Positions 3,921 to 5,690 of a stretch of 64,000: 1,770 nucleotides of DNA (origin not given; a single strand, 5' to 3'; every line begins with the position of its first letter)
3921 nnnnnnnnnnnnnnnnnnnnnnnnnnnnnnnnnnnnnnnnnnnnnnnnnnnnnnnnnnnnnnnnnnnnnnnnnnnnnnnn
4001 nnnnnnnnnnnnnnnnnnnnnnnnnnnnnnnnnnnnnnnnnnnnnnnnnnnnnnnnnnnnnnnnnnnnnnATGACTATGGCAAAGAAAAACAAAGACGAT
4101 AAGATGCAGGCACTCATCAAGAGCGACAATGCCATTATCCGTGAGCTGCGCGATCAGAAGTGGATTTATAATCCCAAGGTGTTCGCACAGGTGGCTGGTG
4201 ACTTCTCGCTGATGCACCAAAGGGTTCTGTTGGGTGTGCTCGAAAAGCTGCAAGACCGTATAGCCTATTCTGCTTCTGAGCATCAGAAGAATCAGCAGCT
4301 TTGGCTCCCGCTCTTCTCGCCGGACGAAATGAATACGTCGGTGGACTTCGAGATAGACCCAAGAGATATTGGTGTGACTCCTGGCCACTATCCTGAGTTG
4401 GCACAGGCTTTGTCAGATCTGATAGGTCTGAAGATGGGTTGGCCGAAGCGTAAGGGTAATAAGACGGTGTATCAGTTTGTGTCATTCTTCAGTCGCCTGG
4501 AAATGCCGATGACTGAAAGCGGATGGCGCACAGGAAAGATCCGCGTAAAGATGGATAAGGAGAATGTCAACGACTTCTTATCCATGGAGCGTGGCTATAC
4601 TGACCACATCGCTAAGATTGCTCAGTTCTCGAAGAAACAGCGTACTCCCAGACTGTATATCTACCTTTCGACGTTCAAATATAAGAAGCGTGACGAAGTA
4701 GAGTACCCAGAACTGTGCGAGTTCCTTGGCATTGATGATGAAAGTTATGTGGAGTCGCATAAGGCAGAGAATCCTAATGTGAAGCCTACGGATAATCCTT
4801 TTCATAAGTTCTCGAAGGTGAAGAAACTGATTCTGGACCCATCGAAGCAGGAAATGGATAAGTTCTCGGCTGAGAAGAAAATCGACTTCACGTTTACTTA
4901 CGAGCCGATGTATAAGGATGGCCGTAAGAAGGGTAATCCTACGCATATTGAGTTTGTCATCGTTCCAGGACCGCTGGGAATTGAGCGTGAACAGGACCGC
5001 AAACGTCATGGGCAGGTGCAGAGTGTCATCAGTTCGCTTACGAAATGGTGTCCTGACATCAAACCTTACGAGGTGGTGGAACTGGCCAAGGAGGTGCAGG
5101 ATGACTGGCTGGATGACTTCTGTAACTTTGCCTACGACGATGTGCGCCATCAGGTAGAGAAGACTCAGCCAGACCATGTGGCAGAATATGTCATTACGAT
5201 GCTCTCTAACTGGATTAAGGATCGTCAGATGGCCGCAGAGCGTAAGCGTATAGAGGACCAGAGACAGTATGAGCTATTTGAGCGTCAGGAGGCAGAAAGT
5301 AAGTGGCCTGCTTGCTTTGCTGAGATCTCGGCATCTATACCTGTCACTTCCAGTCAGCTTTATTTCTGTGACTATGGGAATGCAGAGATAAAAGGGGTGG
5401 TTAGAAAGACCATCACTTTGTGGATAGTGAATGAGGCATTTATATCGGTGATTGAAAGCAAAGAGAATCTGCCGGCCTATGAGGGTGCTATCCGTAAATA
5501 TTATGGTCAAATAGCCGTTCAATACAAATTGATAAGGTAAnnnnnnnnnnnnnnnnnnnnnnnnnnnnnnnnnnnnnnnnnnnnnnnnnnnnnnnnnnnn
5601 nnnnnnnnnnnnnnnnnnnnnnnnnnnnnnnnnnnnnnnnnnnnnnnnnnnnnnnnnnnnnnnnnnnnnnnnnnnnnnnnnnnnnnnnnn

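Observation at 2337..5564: Plasmid-type partition and iteron/Rep replication module in a tailed phage: a likely phage-plasmid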

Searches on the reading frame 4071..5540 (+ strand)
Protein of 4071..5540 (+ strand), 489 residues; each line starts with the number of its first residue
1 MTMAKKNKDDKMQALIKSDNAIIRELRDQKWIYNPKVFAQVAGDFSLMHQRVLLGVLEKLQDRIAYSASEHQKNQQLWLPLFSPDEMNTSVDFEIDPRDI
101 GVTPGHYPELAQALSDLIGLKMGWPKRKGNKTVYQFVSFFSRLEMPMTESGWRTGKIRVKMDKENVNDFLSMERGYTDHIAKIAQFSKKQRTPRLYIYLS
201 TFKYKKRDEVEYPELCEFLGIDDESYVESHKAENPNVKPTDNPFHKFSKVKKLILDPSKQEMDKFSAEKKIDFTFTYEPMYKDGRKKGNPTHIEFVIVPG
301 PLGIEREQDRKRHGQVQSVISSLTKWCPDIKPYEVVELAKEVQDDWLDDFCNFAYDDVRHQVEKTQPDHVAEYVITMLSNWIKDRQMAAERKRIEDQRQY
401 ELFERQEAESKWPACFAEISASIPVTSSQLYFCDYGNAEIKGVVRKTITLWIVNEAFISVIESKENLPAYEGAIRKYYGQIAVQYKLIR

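Call 4: search_protein_families(library=pfam, proteins=[window:4071-5540:+], max_evalue=0.1)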
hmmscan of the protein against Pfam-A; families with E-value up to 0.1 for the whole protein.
window:4071-5540:+ (489 aa): 1 family
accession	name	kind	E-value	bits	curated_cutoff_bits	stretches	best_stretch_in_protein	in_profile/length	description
PF21205.3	Rep3_C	-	0.0027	18.4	21.1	1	214-297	4-59/59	Initiator Rep protein, WH2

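Call 7: search_dna_similar(query=window:4071-5540:+, collection=plasmids, mode=protein, max_rows=20)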
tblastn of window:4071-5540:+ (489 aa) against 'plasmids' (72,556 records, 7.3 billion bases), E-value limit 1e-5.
Records with a match: 37; places in all: 38; records where one place covers at least 80% of the query: 0.
Best place of each record, by identity: <60% 37.
By first word of the organism name: Bacteroides 26; Phocaeicola 5; Segatella 3; Prevotella 2; Butyricimonas 1.
By predicted mobility (MOB-suite, as given by PLSDB): conjugative 30; non-mobilizable 6; mobilizable 1.
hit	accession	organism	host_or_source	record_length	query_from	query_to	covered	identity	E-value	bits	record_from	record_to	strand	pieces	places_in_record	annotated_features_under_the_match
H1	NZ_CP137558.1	Segatella copri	Homo sapiens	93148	10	303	60%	26.2%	1e-18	97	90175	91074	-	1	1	replication initiation protein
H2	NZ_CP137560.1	Segatella hominis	Homo sapiens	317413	31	303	56%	26.9%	3e-18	96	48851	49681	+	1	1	RepB family plasmid replication initiator protein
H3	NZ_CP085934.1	Segatella copri DSM 18205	-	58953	31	310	57%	25.0%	5e-13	79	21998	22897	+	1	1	RepB family plasmid replication initiator protein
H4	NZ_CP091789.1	Prevotella sp. E2-28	Ovis aries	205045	26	320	60%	22.3%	6e-13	79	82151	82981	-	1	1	replication initiation protein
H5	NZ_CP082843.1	Prevotella nigrescens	-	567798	26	297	56%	22.6%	3e-13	81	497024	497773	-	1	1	replication initiation protein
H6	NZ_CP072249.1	Phocaeicola dorei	Homo sapiens,cultured bacterial ...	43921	31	224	40%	26.6%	4e-12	77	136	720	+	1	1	replication initiation protein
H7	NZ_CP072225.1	Bacteroides thetaiotaomicron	Homo sapiens,cultured bacterial ...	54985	31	224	40%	26.6%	4e-12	77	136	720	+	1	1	replication initiation protein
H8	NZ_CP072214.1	Bacteroides xylanisolvens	Homo sapiens,cultured bacterial ...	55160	31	224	40%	26.6%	4e-12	77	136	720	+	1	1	replication initiation protein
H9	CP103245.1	Bacteroides fragilis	Homo sapiens,cell culture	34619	31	224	40%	26.6%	5e-12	76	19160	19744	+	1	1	replication initiation protein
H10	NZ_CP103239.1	Bacteroides thetaiotaomicron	Homo sapiens,cell culture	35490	31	224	40%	26.6%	5e-12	76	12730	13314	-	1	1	replication initiation protein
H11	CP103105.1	Bacteroides thetaiotaomicron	Homo sapiens,cell culture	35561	31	224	40%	26.6%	5e-12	76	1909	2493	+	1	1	replication initiation protein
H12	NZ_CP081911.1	Phocaeicola vulgatus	Homo sapiens,Peritoneal Fluid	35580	31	224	40%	26.6%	5e-12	76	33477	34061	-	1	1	replication initiation protein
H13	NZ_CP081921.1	Bacteroides fragilis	Homo sapiens,blood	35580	31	224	40%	26.6%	5e-12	76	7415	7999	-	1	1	replication initiation protein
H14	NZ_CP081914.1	Bacteroides faecis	Homo sapiens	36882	31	224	40%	26.6%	5e-12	76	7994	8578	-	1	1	replication initiation protein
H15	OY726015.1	Phocaeicola massiliensis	-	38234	31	224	40%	26.6%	5e-12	76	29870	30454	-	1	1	record has no annotation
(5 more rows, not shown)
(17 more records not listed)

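Call 9: search_protein_families(library=phrogs, proteins=[window:4071-5540:+], max_evalue=0.001)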
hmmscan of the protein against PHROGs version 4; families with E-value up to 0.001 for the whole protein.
window:4071-5540:+ (489 aa): 0 families

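Call 12: find_related_loci(query=window:4071-5540:+, collection=viral_contigs, flank=10000)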
Query window:4071-5540:+ (489 aa) in viral_contigs; peptide patterns used: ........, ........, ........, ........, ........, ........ (x = any residue, [..] = any of these).
8 stretches matched a pattern; 3 encode a relative of the query (tblastn E <= 1e-3); 3 distinct loci.
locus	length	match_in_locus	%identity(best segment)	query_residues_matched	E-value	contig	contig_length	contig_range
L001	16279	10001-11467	99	1-489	0e+0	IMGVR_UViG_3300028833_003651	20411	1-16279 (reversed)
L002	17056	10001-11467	99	1-489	0e+0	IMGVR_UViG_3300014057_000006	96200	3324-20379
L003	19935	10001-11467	99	1-489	0e+0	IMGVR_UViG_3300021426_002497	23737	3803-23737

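Call 13: find_homologous_proteins(query=window:4071-5540:+, max_evalue=0.001)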
Query window:4071-5540:+ (489 aa): 34 proteins with E <= 0.001 among 4802 candidates.
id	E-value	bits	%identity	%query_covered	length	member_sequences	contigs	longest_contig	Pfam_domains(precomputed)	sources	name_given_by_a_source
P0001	1.1e-277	940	93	91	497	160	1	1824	-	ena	-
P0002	1.9e-245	833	74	97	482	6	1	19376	-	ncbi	-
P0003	2.2e-227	774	76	88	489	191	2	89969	-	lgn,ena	-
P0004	2.8e-225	767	68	99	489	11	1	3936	-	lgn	-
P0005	9.6e-219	745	66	99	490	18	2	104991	-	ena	-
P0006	9.5e-213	726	67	98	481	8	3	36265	-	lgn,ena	-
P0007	2.2e-207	708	62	99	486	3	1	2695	-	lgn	-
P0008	9.0e-206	703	64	99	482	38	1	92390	-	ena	-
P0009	1.4e-201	689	72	82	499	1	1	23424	-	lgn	-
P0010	1.5e-194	666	60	100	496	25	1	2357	-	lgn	-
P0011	5.2e-186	637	99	57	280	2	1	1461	-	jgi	jgi:hypothetical protein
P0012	3.7e-183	628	98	58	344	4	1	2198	-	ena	-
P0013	6.6e-183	627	58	99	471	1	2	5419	-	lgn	-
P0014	7.8e-177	607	58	97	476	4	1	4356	-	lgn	-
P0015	1.9e-176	606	61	89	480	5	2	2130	-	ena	-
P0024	9.8e-83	297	38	83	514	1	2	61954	-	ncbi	-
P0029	9.6e-47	178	29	97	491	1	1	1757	PF11638.14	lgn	-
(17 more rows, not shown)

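Call 14: find_encoding_contigs(protein=window:4071-5540:+, flank=10000, max_places=10)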
Protein window:4071-5540:+ (489 aa): 9 contigs read that carry it; 7 places shown.
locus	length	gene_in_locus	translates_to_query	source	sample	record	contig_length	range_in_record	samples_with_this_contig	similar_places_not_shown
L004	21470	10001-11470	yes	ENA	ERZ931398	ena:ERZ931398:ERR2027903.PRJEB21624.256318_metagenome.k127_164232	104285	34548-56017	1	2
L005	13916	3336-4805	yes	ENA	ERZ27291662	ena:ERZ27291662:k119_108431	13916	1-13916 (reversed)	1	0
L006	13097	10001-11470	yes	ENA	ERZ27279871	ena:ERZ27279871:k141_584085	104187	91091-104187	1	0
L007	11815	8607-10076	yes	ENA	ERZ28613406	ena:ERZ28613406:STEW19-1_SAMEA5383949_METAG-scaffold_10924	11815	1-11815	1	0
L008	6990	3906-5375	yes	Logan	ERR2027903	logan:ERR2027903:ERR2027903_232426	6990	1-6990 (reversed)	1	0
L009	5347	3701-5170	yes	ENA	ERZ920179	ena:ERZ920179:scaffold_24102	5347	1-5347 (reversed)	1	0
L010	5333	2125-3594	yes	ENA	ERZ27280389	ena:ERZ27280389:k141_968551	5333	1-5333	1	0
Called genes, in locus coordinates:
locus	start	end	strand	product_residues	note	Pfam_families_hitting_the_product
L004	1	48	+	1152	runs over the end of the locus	PF18799:LPD5, PF18796:LPD1 (weak)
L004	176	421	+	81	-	-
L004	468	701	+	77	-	-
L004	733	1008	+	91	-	-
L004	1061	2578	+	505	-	PF13708:DUF4942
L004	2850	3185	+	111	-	-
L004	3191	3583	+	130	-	-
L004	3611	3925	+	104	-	-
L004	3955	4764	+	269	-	-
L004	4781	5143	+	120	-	-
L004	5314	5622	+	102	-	-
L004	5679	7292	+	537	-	PF22745:Nlig-Ia, PF01653:DNA_ligase_aden, PF03120:OB_DNA_ligase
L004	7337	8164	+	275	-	-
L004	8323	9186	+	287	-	PF01656:CbiA, PF09140:MipZ (faint), PF13614:AAA_31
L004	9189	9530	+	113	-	-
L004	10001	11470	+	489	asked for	-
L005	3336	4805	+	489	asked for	-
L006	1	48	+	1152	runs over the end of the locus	PF18799:LPD5, PF18796:LPD1 (weak)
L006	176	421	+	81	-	-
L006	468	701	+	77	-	-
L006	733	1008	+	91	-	-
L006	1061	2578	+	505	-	PF13708:DUF4942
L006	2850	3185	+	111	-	-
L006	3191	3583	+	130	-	-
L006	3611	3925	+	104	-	-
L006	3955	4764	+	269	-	-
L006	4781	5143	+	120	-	-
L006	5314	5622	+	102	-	-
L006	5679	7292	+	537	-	PF22745:Nlig-Ia, PF01653:DNA_ligase_aden, PF03120:OB_DNA_ligase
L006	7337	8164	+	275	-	-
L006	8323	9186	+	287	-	PF01656:CbiA, PF09140:MipZ (faint), PF13614:AAA_31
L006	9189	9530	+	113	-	-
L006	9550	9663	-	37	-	-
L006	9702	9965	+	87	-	-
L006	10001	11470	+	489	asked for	-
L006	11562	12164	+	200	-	-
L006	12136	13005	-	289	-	-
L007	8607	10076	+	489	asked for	-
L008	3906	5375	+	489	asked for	-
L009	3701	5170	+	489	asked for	-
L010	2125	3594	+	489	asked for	-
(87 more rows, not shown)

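Call 15: find_encoding_contigs(protein=P0005, flank=10000, max_places=4)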
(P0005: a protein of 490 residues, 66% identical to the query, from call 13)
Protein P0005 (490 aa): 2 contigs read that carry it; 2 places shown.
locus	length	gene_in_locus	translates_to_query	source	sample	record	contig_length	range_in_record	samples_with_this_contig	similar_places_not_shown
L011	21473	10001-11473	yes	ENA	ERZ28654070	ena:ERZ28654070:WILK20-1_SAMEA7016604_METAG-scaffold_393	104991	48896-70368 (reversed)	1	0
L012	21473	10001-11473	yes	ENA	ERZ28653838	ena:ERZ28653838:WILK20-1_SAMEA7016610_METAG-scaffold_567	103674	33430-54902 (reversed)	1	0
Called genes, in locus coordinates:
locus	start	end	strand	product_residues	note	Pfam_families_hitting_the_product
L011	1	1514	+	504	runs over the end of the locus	PF13708:DUF4942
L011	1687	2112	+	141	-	-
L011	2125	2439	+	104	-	-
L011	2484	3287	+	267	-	-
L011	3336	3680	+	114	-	-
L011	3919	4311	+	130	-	-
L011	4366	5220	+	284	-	-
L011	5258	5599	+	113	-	-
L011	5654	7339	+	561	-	PF22745:Nlig-Ia, PF01653:DNA_ligase_aden, PF03120:OB_DNA_ligase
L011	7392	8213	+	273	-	-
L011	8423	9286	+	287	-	PF01656:CbiA, PF09140:MipZ (faint), PF13614:AAA_31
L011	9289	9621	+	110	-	-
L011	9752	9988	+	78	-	-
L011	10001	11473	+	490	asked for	-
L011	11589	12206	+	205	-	-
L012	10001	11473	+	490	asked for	-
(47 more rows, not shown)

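Call 19: find_related_loci(query=L006:1061-2578:+, collection=viral_contigs, flank=10000)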
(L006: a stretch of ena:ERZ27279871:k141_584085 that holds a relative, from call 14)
Query L006:1061-2578:+ (505 aa) in viral_contigs; peptide patterns used: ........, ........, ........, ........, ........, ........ (x = any residue, [..] = any of these).
101 stretches matched a pattern; 101 encode a relative of the query (tblastn E <= 1e-3); the best 80 are kept; 80 distinct loci.
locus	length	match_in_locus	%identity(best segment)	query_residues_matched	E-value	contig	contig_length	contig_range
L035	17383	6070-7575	83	1-503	0e+0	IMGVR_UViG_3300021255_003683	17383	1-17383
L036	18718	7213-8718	83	1-503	0e+0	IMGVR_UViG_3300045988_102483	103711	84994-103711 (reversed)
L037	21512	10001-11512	83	1-503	0e+0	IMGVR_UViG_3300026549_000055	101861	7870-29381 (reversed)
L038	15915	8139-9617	84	1-494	0e+0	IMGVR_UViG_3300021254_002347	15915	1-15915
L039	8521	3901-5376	84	1-493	0e+0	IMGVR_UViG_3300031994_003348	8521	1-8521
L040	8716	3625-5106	84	1-494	0e+0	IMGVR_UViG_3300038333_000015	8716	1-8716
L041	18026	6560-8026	83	1-490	0e+0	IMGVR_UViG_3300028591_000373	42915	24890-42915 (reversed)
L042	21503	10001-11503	68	1-498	0e+0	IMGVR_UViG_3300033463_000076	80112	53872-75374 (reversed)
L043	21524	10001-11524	68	1-498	0e+0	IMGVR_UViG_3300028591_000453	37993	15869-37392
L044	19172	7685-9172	65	3-498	0e+0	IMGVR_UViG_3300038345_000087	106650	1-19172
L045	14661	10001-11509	63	1-498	0e+0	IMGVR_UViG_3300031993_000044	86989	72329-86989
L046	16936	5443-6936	64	1-497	0e+0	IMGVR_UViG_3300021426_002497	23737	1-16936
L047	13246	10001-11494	65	1-504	0e+0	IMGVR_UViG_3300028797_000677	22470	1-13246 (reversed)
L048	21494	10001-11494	65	1-504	0e+0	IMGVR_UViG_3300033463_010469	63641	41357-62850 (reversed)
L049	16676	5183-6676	64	1-497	0e+0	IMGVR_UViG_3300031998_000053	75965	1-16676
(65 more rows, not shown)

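Call 21: search_solved_structures(query=A1, max_evalue=1, show_alignments=3)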
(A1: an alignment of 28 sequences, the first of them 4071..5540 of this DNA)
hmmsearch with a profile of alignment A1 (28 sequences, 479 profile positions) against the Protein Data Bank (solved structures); distinct sequences matched with E-value up to 1: 3.
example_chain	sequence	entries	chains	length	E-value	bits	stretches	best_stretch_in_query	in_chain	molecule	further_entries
8j07_c3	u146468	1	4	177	0.058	15.7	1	349-442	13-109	DPY30 domain-containing protein 2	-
4g78_A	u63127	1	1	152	0.16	14.2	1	330-403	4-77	Histidine phosphotransfer protein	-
7vty_A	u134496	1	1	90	0.29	13.4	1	289-344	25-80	de novo designed protein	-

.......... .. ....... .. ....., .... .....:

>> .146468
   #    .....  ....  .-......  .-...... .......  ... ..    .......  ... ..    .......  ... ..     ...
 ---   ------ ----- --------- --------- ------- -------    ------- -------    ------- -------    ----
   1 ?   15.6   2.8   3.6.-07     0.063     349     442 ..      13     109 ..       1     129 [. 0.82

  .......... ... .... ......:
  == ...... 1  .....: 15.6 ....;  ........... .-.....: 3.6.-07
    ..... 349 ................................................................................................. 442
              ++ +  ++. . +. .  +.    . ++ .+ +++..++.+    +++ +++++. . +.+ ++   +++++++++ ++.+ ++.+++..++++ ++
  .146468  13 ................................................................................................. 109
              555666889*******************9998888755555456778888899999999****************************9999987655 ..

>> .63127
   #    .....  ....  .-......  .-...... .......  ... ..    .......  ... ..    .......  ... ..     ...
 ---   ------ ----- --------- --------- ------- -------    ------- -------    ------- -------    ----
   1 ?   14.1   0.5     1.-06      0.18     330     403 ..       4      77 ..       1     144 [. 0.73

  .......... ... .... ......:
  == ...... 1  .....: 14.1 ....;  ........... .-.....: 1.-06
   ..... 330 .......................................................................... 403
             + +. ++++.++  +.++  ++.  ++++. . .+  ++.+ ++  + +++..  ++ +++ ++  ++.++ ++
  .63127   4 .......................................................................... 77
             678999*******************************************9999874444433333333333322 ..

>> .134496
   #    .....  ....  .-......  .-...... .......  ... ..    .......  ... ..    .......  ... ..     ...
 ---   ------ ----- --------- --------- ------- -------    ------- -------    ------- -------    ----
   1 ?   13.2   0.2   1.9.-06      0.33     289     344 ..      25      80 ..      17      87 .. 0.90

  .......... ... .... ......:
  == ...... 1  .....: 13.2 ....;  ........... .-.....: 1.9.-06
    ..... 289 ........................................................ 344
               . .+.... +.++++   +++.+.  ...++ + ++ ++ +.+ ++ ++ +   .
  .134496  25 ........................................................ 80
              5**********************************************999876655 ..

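Call 22: search_protein_families(library=pfam, alignment_id=A1, max_evalue=0.01)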
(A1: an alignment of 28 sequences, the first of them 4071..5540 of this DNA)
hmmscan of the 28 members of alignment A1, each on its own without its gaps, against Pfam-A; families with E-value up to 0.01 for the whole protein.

A. member 1, window:4071-5540:+ (489 aa): 1 family
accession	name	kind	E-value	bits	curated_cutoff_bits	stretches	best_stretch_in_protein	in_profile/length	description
PF21205.3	Rep3_C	-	0.0027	18.4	21.1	1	214-297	4-59/59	Initiator Rep protein, WH2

B. families by the number of members that match (of 28 scanned): 4 families
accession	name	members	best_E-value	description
PF21205.3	Rep3_C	14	1.7e-06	Initiator Rep protein, WH2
PF01051.27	Rep3_N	10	9.5e-06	Initiator Replication protein, WH1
PF11638.13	DnaA_N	4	1.7e-09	DnaA N-terminal domain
PF11490.13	DNA_pol3_a_NII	1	0.0077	DNA polymerase III polC-type N-terminus II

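Call 26: find_encoding_contigs(protein=P0002, flank=10000, max_places=3)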
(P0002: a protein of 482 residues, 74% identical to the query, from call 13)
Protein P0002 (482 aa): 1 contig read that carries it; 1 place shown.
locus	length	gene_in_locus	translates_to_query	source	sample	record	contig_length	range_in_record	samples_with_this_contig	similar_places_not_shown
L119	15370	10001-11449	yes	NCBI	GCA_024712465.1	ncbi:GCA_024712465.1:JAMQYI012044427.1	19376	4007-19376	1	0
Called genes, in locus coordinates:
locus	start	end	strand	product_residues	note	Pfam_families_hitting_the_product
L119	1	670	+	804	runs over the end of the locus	PF01624:MutS_I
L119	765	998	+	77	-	-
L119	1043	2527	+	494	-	PF13708:DUF4942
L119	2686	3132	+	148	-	-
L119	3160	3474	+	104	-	-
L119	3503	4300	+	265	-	-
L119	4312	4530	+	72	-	-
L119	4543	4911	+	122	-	-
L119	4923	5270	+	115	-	-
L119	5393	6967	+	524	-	PF22745:Nlig-Ia, PF01653:DNA_ligase_aden, PF03120:OB_DNA_ligase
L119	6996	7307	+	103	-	-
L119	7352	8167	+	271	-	-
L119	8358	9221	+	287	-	PF01656:CbiA, PF09140:MipZ (faint), PF13614:AAA_31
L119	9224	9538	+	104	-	-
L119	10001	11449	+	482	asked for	-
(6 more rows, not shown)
